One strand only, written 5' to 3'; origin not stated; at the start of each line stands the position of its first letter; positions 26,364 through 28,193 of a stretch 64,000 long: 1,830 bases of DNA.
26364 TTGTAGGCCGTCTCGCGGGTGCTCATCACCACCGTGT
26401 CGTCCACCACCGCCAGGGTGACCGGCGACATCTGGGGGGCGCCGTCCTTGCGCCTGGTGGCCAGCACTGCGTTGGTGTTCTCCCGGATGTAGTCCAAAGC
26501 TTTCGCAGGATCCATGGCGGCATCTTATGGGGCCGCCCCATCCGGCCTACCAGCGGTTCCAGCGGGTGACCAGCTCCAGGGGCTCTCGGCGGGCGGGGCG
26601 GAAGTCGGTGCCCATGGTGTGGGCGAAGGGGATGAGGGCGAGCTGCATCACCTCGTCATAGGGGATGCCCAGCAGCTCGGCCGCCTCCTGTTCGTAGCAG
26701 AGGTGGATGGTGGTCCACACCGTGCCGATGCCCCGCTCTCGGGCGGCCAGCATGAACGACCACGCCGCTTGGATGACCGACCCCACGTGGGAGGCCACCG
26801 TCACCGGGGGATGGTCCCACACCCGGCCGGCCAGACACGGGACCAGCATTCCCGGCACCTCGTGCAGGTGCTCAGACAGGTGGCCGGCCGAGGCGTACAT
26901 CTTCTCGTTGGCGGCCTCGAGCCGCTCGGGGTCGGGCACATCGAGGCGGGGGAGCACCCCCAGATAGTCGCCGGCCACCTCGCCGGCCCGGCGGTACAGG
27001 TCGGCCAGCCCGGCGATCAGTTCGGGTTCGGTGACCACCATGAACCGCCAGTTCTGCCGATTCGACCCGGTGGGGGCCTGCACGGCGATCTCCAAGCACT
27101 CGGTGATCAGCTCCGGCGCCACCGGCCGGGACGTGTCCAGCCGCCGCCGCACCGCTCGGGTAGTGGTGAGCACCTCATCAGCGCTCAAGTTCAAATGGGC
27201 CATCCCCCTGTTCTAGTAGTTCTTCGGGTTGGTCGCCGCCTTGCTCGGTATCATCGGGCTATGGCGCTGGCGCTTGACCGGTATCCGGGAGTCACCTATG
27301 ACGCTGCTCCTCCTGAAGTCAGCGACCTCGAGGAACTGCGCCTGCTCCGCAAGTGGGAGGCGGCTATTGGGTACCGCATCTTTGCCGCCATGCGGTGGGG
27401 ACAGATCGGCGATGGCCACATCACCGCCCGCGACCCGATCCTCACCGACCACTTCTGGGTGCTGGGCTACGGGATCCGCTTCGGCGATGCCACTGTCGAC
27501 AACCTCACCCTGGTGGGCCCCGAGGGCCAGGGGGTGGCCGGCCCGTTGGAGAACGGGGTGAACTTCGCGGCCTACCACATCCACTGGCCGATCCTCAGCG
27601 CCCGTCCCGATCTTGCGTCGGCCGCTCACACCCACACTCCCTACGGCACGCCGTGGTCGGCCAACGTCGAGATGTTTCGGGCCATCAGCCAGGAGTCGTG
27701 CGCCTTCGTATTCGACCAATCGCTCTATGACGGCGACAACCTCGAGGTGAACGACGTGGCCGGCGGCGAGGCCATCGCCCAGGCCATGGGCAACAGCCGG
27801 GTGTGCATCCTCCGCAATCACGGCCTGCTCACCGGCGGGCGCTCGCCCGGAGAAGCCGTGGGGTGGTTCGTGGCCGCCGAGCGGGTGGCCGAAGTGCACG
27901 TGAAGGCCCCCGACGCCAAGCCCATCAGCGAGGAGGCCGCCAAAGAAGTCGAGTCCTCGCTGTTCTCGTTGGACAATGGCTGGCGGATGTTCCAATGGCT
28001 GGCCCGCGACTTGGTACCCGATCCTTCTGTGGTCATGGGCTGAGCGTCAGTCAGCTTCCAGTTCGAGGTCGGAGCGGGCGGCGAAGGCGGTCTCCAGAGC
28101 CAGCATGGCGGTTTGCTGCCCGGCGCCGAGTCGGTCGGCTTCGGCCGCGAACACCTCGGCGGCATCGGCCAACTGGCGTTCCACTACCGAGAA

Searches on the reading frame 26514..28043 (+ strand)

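Call 41: search_protein_families(library=pfam, proteins=[window:26514-28043:+], max_evalue=0.001)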
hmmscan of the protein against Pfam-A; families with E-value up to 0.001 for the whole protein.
window:26514-28043:+ (509 aa): 1 family
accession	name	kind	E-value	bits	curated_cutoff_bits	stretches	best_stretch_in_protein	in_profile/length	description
PF00596.27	Aldolase_II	-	5.3e-33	114.9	22.2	1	287-462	7-182/183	Class II Aldolase and Adducin N-terminal domain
